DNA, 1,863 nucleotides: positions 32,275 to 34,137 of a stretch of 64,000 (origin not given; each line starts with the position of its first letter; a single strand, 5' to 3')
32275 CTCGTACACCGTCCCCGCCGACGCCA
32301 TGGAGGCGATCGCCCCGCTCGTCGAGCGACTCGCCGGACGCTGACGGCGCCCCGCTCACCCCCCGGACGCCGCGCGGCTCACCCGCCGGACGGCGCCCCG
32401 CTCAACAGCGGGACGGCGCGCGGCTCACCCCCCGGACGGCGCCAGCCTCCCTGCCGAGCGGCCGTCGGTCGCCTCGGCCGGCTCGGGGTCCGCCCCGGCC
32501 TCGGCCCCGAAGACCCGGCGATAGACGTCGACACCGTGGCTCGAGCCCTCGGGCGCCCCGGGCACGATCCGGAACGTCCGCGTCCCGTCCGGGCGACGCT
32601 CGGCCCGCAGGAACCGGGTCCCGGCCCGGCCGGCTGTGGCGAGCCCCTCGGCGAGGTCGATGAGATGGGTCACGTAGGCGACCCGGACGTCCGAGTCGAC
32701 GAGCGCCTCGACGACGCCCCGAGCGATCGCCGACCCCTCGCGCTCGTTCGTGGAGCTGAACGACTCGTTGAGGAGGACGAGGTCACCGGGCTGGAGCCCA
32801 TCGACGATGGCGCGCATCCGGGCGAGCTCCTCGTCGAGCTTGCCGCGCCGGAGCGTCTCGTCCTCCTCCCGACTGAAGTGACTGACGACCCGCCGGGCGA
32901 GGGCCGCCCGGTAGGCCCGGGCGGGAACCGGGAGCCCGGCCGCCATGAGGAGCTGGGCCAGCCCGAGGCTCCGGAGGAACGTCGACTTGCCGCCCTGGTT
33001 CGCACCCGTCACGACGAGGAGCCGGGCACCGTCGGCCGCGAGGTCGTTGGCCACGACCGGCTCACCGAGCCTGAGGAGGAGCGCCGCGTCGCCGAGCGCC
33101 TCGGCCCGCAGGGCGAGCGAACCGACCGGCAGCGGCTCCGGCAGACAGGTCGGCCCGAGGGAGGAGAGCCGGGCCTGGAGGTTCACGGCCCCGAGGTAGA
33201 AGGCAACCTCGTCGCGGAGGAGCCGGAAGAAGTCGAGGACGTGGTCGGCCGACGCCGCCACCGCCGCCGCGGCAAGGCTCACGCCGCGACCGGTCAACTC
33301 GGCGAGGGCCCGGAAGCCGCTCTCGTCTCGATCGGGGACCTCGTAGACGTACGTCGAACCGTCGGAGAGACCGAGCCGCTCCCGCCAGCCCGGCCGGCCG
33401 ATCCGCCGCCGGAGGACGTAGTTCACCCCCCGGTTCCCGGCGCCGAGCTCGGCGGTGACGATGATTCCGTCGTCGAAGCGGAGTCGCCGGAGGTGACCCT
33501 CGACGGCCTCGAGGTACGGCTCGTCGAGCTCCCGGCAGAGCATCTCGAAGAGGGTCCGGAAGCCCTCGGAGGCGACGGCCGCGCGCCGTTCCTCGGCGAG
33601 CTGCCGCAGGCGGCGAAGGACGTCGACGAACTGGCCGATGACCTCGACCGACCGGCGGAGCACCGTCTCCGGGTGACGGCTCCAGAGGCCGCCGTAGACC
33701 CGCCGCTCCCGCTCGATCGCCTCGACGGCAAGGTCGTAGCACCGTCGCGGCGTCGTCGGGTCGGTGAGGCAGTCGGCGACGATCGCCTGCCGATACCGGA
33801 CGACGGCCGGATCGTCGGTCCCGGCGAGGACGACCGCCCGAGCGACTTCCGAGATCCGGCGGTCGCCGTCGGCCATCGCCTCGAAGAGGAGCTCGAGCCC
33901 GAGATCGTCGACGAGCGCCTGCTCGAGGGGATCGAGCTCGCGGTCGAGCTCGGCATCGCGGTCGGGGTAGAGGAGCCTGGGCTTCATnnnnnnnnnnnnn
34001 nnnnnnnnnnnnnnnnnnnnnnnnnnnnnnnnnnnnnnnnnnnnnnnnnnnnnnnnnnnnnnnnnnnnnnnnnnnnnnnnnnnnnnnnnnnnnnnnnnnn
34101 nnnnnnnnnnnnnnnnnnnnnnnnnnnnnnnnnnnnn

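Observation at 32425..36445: Operon of two translationally coupled, diverged MutS domain-V-only ATPase paralogs with a Zn-ribbon/HEAT protein and a small membrane protein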

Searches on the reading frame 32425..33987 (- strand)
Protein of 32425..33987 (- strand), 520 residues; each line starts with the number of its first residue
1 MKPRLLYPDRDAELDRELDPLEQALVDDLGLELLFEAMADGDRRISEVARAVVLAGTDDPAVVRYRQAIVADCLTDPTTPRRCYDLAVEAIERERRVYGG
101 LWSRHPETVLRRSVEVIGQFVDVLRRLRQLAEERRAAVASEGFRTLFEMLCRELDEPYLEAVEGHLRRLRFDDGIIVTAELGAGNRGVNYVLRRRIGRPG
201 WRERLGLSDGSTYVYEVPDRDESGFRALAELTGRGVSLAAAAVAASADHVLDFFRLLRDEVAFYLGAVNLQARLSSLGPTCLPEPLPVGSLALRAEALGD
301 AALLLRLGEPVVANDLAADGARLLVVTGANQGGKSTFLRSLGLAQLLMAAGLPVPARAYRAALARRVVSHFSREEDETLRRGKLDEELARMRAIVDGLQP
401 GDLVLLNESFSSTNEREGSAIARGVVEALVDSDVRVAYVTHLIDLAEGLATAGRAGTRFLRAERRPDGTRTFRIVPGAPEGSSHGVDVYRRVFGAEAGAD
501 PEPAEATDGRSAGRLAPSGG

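Call 3: search_protein_families(library=pfam, proteins=[window:32425-33987:-], max_evalue=0.1)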
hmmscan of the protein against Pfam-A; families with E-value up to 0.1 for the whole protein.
window:32425-33987:- (520 aa): 2 families
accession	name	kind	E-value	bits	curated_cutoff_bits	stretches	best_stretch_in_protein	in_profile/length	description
PF00488.27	MutS_V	-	8.6e-16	58.9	30.2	1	325-489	2-167/188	MutS domain V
PF13401.12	AAA_22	-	0.097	13.4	27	0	320-377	4-64/130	AAA domain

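Call 4: search_protein_families(library=ncbifam, proteins=[window:32425-33987:-], max_evalue=0.1)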
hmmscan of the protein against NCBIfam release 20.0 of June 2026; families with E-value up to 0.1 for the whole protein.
window:32425-33987:- (520 aa): 5 families
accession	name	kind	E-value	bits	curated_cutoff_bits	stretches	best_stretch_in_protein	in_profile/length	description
TIGR01069.2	mutS2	equivalog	4.7e-19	68.2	400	2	310-358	315-364/790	endonuclease MutS2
NF052383.1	ATPase_KamC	equivalog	1.9e-17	63.2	300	1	324-446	310-432/508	lysine 5,6-aminomutase reactivase ATPase KamC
NF003810.1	PRK05399.1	equivalog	1.1e-15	57.4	480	1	312-488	591-771/793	DNA mismatch repair protein MutS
TIGR01070.1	mutS1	equivalog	1.2e-11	43.7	641.7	1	308-447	578-719/840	DNA mismatch repair protein MutS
NF040873.1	AztA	equivalog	0.038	13.5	220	0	315-341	12-38/191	zinc ABC transporter ATP-binding protein AztA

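Call 5: search_protein_families(library=padloc, proteins=[window:32425-33987:-], max_evalue=0.1)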
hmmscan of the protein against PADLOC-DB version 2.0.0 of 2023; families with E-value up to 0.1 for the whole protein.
window:32425-33987:- (520 aa): 3 families
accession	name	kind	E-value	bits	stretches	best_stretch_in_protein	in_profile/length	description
PDLC04140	mad8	-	0.0032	15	1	313-417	19-91/314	mads_8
PDLC03878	NsnB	-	0.0079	14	1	321-345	21-45/345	-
PDLC00269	PtuA1|PtuA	-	0.033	11.5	1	321-344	32-55/446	AAA ATPase domain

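Call 9: find_homologous_proteins(query=window:32425-33987:-)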
Query window:32425-33987:- (520 aa): 2709 proteins with E <= 0.001 among 8000 candidates; the best 120 are listed.
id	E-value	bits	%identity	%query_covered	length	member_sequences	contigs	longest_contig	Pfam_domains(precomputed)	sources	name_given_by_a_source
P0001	0.0e+0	1114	100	100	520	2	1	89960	PF00488.28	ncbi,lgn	-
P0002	5.1e-261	885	84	95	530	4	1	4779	PF00488.28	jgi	jgi:hypothetical protein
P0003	6.9e-254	861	81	95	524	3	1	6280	PF00488.28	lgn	-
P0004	3.8e-252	856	79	98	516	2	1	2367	PF00488.28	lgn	-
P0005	3.6e-251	852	80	96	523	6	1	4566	PF00488.28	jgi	jgi:hypothetical protein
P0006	2.2e-248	843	80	96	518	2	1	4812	PF00488.28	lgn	-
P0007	4.6e-215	733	72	96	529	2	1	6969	PF00488.28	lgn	-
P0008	6.7e-207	706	68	98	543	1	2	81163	PF00488.28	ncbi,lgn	-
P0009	1.1e-201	689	68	95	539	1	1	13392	PF00488.28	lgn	-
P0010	2.1e-173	596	57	97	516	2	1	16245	PF00488.28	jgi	-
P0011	6.3e-173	594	57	96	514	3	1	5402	PF00488.28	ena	-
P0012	4.6e-171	588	57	95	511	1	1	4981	PF00488.28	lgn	-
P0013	5.4e-170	585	56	94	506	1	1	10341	PF00488.28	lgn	-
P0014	1.4e-169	583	55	97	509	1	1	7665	PF00488.28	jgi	jgi:DNA mismatch repair ATPase MutS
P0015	2.6e-169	582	56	97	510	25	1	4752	PF00488.28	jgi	-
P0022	8.0e-165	568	57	96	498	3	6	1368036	PF00488.28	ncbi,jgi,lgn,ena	-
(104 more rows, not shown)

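Call 14: find_encoding_contigs(protein=P0001, flank=10000, max_places=3)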
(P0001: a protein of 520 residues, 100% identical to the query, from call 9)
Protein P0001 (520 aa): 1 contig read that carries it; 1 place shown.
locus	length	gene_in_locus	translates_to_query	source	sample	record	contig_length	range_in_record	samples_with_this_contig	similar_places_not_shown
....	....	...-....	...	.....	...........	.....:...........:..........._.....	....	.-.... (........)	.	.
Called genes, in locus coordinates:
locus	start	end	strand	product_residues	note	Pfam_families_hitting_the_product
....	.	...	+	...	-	?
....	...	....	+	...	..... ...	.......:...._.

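Call 15: find_encoding_contigs(protein=P0022, flank=8000, max_places=4)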
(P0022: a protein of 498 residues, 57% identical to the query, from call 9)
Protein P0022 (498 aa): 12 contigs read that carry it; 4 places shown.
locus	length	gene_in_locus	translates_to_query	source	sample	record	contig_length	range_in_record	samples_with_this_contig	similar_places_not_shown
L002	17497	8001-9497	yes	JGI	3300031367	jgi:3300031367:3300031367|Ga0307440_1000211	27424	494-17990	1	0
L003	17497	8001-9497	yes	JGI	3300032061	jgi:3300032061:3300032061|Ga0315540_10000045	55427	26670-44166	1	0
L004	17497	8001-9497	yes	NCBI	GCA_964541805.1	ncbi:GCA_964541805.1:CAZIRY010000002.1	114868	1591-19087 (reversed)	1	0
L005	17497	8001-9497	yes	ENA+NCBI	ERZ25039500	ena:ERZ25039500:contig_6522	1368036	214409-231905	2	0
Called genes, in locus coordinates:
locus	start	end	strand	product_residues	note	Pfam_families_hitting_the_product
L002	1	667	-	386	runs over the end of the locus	?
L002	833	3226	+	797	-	PF00654:Voltage_CLC, PF00571:CBS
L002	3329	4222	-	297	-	PF00528:BPD_transp_1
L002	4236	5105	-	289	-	PF01547:SBP_bac_1, PF13531:SBP_bac_11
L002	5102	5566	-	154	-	PF12728:HTH_17 (weak), PF00376:MerR, PF13411:MerR_1 (weak), PF03459:TOBE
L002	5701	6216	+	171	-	-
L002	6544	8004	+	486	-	PF00488:MutS_V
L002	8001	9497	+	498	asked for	PF00488:MutS_V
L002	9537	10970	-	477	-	-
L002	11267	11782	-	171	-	PF05163:DinB, PF12867:DinB_2 (weak)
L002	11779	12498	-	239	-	PF12697:Abhydrolase_6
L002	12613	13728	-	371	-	PF12679:ABC2_membrane_2 (weak), PF12698:ABC2_membrane_3, PF01061:ABC2_membrane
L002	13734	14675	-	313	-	PF00005:ABC_tran, PF13304:AAA_21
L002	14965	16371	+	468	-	PF13026:DUF3887, PF01738:DLH (faint), PF12697:Abhydrolase_6, PF12146:Hydrolase_4, PF00326:Peptidase_S9 (faint), PF00561:Abhydrolase_1 (faint)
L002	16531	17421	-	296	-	PF00126:HTH_1, PF03466:LysR_substrate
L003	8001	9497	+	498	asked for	PF00488:MutS_V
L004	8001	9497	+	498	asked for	PF00488:MutS_V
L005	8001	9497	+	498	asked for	PF00488:MutS_V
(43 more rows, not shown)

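Call 19: find_related_loci(query=A1, collection=genome_contigs, flank=8000)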
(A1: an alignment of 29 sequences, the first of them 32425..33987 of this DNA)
Query A1 (520 aa) in genome_contigs; peptide patterns used: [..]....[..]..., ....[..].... (x = any residue, [..] = any of these).
600 stretches matched a pattern (row limit reached: there are more); 599 encode a relative of the query (tblastn E <= 1e-3); the best 80 are kept; 80 distinct loci.
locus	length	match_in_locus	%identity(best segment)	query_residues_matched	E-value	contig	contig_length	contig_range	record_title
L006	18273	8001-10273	68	1-509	0e+0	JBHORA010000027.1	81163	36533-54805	MAG: Chloroflexota bacterium isolate A0_42 coassembly_Ak141_619364, whole genome shotgun sequence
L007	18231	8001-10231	57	1-497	8e-169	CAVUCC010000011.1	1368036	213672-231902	MAG: uncultured Chloroflexia bacterium isolate MFD02923.bin.2.55 genome assembly, contig: contig_6522, whole genome shot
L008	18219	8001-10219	56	1-493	3e-160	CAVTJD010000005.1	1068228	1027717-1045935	MAG: uncultured Chloroflexia bacterium isolate MFD05684.bin.1.48 genome assembly, contig: contig_30140, whole genome sho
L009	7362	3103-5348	51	1-495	4e-157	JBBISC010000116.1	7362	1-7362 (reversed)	MAG: Deltaproteobacteria bacterium isolate STS170223_bin_364 NODE_10627_length_7362_cov_3.810182, whole genome shotgun s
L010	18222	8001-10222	54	1-494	9e-157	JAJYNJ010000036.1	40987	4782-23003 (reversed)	MAG: Chloroflexi bacterium isolate DBS2-4.bin61 NODE_1472_length_40987_cov_6.0254, whole genome shotgun sequence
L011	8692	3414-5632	56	1-493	2e-153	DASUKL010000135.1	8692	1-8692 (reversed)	MAG TPA_asm: Candidatus Limnocylindrales bacterium isolate SMAG_U1514 k141_345910, whole genome shotgun sequence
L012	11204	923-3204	52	1-511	9e-153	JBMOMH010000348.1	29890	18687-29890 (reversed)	MAG: Actinomycetota bacterium isolate Betzabe_MAG045 MAG045_348, whole genome shotgun sequence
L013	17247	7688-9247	46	1-515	6e-153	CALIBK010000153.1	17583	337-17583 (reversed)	MAG: uncultured bacterium isolate S1_Bin_MAXBIN__233_1 genome assembly, contig: c_000003320553, whole genome shotgun seq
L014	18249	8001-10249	50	1-495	1e-152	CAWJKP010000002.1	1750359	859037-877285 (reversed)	MAG: Pirellulales bacterium isolate MFD05580.bin.2.29 genome assembly, contig: contig_15575, whole genome shotgun sequen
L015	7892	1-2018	52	1-494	5e-152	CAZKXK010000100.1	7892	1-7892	MAG TPA_asm: uncultured Anaerolineaceae bacterium isolate binchicken_co50_123 genome assembly, contig: NODE_12361_length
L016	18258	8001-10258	47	1-503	8e-151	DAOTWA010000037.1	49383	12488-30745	MAG TPA_asm: Anaerolineaceae bacterium isolate H111_98 k127_1536096, whole genome shotgun sequence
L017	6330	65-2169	46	1-495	4e-151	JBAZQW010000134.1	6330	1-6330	MAG: Desulfotomaculaceae bacterium isolate SO_2017_SWC_8 scaffold_10433_c1_LP-4_2017, whole genome shotgun sequence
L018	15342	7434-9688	51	1-493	1e-149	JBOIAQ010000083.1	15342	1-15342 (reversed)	MAG: Steroidobacteraceae bacterium isolate SE1507_metabat2.bin.39_sub NODE_2201_length_15342_cov_3.891357, whole genome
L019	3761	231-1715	44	1-493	1e-154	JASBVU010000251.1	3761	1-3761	MAG: Thermoanaerobacterium sp. isolate Bu65 NODE_11366_length_3761_cov_4.390988, whole genome shotgun sequence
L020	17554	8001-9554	51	1-505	2e-149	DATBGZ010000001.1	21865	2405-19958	MAG TPA_asm: Micromonosporaceae bacterium isolate SMAG_U3851 k141_756916, whole genome shotgun sequence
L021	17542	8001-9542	50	1-513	7e-149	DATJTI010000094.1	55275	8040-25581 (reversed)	MAG TPA_asm: Stellaceae bacterium isolate SMAG_U15016 k141_887522, whole genome shotgun sequence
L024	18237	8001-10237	49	1-493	2e-148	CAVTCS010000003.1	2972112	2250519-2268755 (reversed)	MAG: Candidatus Eremiobacteraeota bacterium isolate MFD01138.bin.1.18 genome assembly, contig: contig_30468, whole genom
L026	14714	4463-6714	46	1-499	2e-148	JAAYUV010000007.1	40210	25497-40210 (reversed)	MAG: Peptococcaceae bacterium isolate AS27yjCOA_185 53329_AS27, whole genome shotgun sequence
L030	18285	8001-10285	46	1-496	9e-148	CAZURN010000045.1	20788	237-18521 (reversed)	MAG TPA_asm: uncultured Syntrophobacteraceae bacterium isolate SRP278314_co2_239 genome assembly, contig: NODE_3423_leng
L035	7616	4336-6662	44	1-496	7e-146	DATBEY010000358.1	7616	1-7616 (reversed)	MAG TPA_asm: Candidatus Binatia bacterium isolate SMAG_U3795 k141_2801786, whole genome shotgun sequence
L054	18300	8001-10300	45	1-518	9e-144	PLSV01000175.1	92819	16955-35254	MAG: Syntrophobacteraceae bacterium isolate bog_1154 73.20120700_S1D.281_contig_56538, whole genome shotgun sequence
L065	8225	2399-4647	45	1-493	2e-142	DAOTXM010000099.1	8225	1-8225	MAG TPA_asm: Anaerolineales bacterium isolate H21_254 k133_977178, whole genome shotgun sequence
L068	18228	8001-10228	43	1-494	2e-142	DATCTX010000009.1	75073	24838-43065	MAG TPA_asm: Anaerolineaceae bacterium isolate SMAG_U7342 k141_95900, whole genome shotgun sequence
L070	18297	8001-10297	45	1-517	1e-141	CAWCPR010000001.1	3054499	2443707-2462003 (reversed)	MAG: uncultured Chloroflexia bacterium isolate MFD04944.bin.2.27 genome assembly, contig: contig_12334, whole genome sho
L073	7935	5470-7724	47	1-496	6e-141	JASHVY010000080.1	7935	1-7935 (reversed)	MAG: Acetobacteraceae bacterium isolate JOPF217 JOPF_AWAY_contig_198336, whole genome shotgun sequence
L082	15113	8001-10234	42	1-496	1e-139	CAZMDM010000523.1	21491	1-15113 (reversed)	MAG TPA_asm: uncultured Desulfonema sp. isolate binchicken_co23_92 genome assembly, contig: k141_883000, whole genome sh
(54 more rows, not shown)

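Call 53: search_protein_families(library=pfam, proteins=[L082:4258-6015:+, L068:5036-6352:-, L068:10943-12256:-, L054:26-1366:+, L009:5788-6960:+, L026:417-1580:+, L030:13806-14240:-, L035:1151-1573:+, L007:6438-6953:+, L065:6539-7162:-], max_evalue=0.001)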
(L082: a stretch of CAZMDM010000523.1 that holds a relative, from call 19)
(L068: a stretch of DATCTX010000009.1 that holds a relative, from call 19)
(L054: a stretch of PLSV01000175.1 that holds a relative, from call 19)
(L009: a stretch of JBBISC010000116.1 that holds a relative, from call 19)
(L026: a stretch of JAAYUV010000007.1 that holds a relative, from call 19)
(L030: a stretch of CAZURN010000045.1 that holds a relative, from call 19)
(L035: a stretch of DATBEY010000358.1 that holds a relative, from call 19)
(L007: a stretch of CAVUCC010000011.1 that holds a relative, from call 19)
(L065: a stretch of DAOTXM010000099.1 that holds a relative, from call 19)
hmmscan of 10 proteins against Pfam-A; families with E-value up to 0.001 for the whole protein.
L082:4258-6015:+ (585 aa): 4 families
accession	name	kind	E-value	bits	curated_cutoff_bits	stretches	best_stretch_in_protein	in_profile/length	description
PF00350.29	Dynamin_N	-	2.9e-26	92.9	27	1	45-201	2-167/168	Dynamin family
PF00009.33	GTP_EFTU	-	1.4e-08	35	26.5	1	133-229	66-159/188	Elongation factor Tu GTP binding domain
PF01926.29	MMR_HSR1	-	2.4e-07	31.3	21.9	1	44-201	2-113/113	50S ribosome-binding GTPase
PF03193.22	RsgA_GTPase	-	4.6e-06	27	30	0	24-69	91-134/174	RsgA GTPase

L068:5036-6352:- (438 aa): 2 families
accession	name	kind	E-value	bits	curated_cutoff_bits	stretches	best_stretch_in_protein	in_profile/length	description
PF00571.33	CBS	-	1.7e-46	156.7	24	4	138-191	1-54/57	CBS domain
PF02641.20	DUF190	-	2.5e-33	114.7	23.4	1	26-121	2-97/97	Uncharacterized ACR, COG1993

L068:10943-12256:- (437 aa): 4 families
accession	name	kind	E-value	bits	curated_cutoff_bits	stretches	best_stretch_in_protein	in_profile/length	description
PF00113.28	Enolase_C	-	1.7e-123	412.1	21.5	1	152-434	3-292/296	Enolase, C-terminal TIM barrel domain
PF03952.21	Enolase_N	-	9.3e-63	210.7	35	1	15-145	1-131/131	Enolase, N-terminal domain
PF13378.12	MR_MLE_C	-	1.3e-05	25.5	29.4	1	271-400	50-175/219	Enolase C-terminal domain-like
PF07476.17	MAAL_C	-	0.00042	20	27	1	314-397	135-217/249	Methylaspartate ammonia-lyase C-terminus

L054:26-1366:+ (446 aa): 1 family
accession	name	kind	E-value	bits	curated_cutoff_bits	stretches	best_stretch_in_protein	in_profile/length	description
PF00361.26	Proton_antipo_M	-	1.2e-50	172.8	21.5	1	90-377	4-288/294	NADH:quinone oxidoreductase/Mrp antiporter, TM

L009:5788-6960:+ (390 aa): 1 family
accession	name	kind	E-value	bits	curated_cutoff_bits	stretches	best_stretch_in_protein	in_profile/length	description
PF07690.21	MFS_1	-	5.9e-33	114.7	33.4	2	24-352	6-346/347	Major Facilitator Superfamily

L026:417-1580:+ (387 aa): 1 family
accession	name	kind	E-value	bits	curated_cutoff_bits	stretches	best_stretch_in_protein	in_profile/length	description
PF00999.27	Na_H_Exchanger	-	3.7e-43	148.3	26.2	1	12-361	1-367/375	Sodium/hydrogen exchanger, transmembrane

L030:13806-14240:- (144 aa): 0 families

L035:1151-1573:+ (140 aa): 1 family
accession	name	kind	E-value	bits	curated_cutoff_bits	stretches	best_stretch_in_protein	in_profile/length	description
PF02537.21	CRCB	-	2.2e-28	99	32.9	1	21-134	1-103/103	CrcB-like protein, Camphor Resistance (CrcB)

L007:6438-6953:+ (171 aa): 1 family
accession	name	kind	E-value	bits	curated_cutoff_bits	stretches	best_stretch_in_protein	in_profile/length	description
PF08282.18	Hydrolase_3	-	8.7e-05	22.8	20.9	1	108-131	205-228/255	haloacid dehalogenase-like hydrolase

L065:6539-7162:- (207 aa): 1 family
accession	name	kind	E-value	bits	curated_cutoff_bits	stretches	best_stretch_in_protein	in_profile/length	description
PF00300.27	His_Phos_1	-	1.5e-63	214.4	21.7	1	4-198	1-194/194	Histidine phosphatase superfamily (branch 1)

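Call 57: predict_structure(alignment_id=A4)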
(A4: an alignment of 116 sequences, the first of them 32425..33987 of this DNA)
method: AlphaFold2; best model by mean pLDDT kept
length: 520 residues; sequences in the alignment: 116
mean_pLDDT: 85.1   pTM: 0.83
mean pLDDT of the five models: 85.1, 84.5, 83.6, 83.5, 83.1
residues with pLDDT >= 90: 329; 70-90: 82; 50-70: 72; < 50: 37
segments of 3 or more residues with pLDDT < 50: 185-189, 484-486, 498-517
pLDDT, mean of each block of 10 residues (from residue 1): 97 94 96 98 98 97 99 98 99 93 85 95 98 98 98 97 90 57 49 53 64 63 77 86 94 98 99 98 98 96 96 92 85 85 98 98 97 62 80 94 90 81 94 96 89 90 73 68 51 51 43 43
secondary structure, 60 per line:
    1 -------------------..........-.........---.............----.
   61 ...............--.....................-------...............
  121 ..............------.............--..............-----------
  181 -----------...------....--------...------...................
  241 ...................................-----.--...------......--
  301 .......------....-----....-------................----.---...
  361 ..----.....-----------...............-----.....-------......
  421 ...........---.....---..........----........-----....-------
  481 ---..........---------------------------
elements in order: H20-29 H31-39 H43-55 H60-75 H78-98 H106-134 H141-153 H156-169 E192-194 H201-204 E213-215 H222-275 E284-286 E293-298 H301-307 E314-317 E323-326 H334-349 E358-362 E367-371 H383-397 E403-407 H415-431 E435-439 H443-452 E457-464 E470-473 H484-493
